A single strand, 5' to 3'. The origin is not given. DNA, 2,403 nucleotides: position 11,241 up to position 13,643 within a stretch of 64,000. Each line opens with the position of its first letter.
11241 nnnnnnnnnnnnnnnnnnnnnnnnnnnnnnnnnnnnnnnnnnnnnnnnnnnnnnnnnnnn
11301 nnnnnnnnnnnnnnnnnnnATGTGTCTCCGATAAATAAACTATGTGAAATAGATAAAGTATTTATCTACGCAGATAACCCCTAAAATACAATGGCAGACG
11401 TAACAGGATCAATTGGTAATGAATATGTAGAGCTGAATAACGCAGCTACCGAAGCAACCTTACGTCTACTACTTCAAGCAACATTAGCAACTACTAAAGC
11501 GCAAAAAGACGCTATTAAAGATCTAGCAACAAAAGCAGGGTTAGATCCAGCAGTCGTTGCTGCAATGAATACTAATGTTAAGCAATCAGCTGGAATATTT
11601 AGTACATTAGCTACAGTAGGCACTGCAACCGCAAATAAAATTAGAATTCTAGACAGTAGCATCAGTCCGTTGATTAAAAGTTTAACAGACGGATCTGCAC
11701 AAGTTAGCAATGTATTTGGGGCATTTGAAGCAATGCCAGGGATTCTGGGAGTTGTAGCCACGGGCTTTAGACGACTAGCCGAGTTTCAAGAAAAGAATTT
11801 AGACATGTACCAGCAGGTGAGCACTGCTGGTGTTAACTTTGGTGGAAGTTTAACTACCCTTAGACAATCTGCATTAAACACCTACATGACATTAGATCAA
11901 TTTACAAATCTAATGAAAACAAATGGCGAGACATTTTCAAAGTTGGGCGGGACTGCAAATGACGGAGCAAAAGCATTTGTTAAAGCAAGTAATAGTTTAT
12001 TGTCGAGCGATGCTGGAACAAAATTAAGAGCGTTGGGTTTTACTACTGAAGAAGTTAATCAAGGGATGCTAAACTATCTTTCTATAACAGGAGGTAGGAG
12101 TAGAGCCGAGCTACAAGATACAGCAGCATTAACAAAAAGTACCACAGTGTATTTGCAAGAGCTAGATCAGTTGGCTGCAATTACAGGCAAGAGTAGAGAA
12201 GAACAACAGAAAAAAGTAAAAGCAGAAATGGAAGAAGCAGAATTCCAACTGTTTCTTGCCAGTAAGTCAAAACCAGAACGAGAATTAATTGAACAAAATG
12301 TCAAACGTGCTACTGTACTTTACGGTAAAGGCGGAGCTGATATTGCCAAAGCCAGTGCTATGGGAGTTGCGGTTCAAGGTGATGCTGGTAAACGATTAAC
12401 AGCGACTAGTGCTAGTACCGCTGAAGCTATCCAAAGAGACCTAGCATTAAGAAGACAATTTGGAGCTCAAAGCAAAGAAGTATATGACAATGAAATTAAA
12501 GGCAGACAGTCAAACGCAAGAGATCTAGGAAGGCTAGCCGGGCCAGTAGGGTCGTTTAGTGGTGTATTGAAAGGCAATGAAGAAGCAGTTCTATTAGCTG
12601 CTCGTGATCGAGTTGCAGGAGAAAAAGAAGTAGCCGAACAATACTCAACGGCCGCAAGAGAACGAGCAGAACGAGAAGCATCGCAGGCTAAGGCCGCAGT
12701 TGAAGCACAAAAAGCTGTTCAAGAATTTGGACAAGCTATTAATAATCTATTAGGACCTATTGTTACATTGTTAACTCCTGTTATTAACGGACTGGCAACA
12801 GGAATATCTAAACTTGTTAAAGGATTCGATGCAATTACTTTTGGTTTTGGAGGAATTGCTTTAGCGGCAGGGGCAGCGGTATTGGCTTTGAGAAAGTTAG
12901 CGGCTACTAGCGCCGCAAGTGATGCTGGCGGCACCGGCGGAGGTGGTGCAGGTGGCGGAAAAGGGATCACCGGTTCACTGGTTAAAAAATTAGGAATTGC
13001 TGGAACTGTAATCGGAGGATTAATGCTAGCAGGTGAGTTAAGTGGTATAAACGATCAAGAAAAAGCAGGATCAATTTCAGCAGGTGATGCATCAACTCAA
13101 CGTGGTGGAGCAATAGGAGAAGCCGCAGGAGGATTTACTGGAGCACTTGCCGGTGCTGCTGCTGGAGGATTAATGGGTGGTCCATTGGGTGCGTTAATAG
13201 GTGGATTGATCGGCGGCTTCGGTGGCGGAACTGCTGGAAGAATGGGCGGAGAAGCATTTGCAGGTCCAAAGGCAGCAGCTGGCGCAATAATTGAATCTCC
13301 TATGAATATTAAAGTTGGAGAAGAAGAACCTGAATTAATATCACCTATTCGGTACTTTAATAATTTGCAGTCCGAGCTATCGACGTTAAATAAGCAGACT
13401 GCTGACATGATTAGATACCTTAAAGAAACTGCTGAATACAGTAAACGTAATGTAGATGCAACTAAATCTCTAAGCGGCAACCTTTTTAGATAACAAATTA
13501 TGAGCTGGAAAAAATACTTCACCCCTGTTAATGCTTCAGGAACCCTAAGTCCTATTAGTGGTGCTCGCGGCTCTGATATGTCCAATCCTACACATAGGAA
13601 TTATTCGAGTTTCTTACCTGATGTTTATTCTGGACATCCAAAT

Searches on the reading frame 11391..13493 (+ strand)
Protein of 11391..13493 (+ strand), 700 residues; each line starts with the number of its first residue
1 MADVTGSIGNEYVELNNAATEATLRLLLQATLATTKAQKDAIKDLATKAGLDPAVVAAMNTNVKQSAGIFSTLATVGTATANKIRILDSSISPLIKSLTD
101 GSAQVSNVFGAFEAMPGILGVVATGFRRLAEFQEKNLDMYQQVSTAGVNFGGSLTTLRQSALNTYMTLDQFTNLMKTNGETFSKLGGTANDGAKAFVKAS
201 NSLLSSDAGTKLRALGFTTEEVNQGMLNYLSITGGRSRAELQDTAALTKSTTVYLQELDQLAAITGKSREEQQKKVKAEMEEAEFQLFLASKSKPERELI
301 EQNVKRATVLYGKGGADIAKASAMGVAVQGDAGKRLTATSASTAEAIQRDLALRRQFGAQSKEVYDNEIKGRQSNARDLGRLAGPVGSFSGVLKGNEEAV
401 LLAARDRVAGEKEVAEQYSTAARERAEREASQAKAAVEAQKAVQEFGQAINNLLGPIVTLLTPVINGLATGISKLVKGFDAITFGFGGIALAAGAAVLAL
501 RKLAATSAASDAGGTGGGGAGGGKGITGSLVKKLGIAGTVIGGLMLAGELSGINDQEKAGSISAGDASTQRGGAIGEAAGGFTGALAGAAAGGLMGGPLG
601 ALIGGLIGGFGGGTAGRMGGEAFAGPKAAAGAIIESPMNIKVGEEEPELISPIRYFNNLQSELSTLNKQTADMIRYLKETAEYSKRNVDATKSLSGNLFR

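Call 6: search_protein_families(library=pfam, proteins=[window:11391-13493:+], max_evalue=0.01)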
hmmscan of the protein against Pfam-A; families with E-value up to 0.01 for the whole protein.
window:11391-13493:+ (700 aa): 0 families

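Call 7: search_protein_families(library=phrogs, proteins=[window:11391-13493:+], max_evalue=0.01)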
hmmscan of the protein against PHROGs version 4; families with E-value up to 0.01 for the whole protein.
window:11391-13493:+ (700 aa): 4 families
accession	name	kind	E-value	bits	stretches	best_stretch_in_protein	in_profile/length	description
phrog_794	-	tail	6.6e-11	42.6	1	415-647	461-691/763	tail length tape measure protein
phrog_167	-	tail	1e-09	37.7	1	40-644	263-735/1555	tail length tape measure protein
phrog_14121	-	head and packaging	5.5e-08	32.8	1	89-276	97-286/745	virion structural protein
phrog_1047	-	tail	0.0016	17.5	1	398-622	771-906/1251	tail associated lysin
